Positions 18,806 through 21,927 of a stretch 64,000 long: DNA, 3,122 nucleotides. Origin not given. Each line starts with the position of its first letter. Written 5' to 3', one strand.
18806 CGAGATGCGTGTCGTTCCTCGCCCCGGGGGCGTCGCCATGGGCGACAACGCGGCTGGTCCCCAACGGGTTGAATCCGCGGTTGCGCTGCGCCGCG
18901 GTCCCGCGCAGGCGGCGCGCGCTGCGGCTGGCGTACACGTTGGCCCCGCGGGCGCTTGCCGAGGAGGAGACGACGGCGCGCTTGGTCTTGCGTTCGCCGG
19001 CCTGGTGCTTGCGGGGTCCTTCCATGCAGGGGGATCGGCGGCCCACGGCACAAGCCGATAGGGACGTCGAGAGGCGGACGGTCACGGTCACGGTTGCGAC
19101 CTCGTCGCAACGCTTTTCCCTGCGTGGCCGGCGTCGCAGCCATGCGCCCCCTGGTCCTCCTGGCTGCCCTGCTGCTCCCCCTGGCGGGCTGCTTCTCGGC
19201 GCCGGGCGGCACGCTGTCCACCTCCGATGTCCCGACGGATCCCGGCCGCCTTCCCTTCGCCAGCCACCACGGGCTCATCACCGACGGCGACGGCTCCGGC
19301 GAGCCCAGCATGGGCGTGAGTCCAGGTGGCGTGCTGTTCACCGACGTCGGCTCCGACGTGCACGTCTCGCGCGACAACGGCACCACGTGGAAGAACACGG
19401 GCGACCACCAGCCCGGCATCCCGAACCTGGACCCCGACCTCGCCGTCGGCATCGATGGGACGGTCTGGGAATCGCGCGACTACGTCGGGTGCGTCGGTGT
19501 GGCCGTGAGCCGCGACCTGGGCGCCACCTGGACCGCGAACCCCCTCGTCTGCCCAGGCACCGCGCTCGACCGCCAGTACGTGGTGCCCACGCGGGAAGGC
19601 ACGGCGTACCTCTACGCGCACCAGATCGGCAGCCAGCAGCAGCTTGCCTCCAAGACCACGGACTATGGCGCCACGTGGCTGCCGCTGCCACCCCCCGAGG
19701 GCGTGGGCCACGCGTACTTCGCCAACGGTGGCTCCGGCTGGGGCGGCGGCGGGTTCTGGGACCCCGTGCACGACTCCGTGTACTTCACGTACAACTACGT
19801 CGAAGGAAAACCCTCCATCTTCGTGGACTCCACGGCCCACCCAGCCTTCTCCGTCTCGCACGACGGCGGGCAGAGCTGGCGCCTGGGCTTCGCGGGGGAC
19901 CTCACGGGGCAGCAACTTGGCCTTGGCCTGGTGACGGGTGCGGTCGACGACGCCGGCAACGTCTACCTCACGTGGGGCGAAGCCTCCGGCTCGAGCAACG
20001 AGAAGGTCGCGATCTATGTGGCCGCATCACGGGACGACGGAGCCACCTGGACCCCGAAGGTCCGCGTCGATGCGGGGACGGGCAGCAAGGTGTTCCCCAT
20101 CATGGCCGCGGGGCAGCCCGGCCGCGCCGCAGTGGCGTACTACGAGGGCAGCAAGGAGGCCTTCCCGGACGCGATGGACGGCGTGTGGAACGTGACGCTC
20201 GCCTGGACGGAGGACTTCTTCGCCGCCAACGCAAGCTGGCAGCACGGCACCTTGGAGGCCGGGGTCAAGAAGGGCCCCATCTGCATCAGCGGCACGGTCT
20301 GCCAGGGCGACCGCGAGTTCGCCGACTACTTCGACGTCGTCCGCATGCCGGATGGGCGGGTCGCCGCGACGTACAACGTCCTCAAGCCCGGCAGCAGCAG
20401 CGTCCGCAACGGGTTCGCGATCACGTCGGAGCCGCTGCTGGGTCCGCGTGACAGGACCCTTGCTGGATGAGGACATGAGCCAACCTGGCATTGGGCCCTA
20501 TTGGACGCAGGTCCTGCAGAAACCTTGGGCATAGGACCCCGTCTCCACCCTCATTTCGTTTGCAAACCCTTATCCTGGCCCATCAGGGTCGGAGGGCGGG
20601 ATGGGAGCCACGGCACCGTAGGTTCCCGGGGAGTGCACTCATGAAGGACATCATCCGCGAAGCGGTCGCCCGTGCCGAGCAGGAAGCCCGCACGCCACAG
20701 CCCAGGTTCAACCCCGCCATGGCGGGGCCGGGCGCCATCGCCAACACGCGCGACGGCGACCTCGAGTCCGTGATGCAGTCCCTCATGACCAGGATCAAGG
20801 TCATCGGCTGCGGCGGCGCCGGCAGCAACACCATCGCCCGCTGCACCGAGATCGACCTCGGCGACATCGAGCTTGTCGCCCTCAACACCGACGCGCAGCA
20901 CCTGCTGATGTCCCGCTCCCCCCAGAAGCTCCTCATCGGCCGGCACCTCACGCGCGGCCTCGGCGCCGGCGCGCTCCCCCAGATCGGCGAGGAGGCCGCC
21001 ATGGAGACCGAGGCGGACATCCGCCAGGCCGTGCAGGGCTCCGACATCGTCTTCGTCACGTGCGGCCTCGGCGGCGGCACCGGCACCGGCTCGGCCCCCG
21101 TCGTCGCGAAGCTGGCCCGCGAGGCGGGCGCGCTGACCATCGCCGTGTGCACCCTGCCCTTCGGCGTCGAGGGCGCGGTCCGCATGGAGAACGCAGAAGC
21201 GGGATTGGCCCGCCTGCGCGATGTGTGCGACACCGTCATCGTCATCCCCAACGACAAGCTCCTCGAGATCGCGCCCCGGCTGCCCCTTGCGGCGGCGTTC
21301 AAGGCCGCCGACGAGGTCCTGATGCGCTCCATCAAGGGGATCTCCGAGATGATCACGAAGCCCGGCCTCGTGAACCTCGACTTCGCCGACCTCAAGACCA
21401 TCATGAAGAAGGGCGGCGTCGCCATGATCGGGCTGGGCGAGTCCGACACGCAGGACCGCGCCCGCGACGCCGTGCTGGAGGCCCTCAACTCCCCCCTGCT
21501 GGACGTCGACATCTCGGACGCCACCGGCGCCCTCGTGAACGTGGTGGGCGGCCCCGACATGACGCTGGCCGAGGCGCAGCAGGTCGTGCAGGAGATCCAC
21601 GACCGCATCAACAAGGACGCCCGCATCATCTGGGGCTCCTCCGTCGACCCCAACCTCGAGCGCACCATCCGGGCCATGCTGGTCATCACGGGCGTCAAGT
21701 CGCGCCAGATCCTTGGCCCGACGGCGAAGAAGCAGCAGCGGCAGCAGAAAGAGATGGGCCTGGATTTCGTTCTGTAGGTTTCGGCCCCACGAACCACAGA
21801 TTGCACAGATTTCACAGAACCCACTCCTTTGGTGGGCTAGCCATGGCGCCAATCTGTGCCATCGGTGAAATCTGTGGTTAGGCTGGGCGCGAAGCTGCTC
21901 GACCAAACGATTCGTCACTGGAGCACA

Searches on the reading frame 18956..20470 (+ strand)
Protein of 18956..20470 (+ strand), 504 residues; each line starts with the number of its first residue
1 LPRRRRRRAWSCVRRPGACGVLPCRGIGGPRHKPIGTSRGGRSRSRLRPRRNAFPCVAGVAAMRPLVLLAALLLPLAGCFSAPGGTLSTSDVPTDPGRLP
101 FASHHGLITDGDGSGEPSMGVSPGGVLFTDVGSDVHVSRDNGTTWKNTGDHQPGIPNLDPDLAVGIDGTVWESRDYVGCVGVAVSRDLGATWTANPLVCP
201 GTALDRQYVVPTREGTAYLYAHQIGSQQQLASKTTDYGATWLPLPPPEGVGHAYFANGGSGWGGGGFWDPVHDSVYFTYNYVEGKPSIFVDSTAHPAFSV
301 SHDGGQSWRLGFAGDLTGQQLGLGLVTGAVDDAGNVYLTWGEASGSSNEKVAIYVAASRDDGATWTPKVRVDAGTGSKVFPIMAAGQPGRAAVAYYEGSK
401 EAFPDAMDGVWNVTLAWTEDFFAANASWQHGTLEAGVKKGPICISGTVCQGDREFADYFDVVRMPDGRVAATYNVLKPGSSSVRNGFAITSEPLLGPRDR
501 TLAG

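Call 70: search_protein_families(library=pfam, proteins=[window:18956-20470:+], max_evalue=0.001)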
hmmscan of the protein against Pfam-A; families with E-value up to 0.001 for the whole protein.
window:18956-20470:+ (504 aa): 3 families
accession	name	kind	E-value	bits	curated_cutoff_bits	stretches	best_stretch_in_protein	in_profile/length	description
PF02012.26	BNR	-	1.8e-09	36.6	27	0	300-309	2-11/12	BNR/Asp-box repeat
PF13088.12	BNR_2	-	1e-06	28.8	31.4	0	182-247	140-201/277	BNR repeat-like domain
PF15902.12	Sortilin-Vps10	-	0.00082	18.7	33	0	182-243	3-59/446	Sortilin, neurotensin receptor 3,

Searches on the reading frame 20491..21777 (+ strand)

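Call 70: search_protein_families(library=pfam, proteins=[window:20491-21777:+], max_evalue=0.001)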
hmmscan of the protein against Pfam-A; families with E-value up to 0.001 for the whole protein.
window:20491-21777:+ (428 aa): 2 families
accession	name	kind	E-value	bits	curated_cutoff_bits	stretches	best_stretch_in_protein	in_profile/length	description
PF00091.31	Tubulin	-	1.5e-46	159.5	33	1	101-261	1-189/190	Tubulin/FtsZ family, GTPase domain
PF12327.13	FtsZ_C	-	1.8e-33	115.1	27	1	309-403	1-95/95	FtsZ family, C-terminal domain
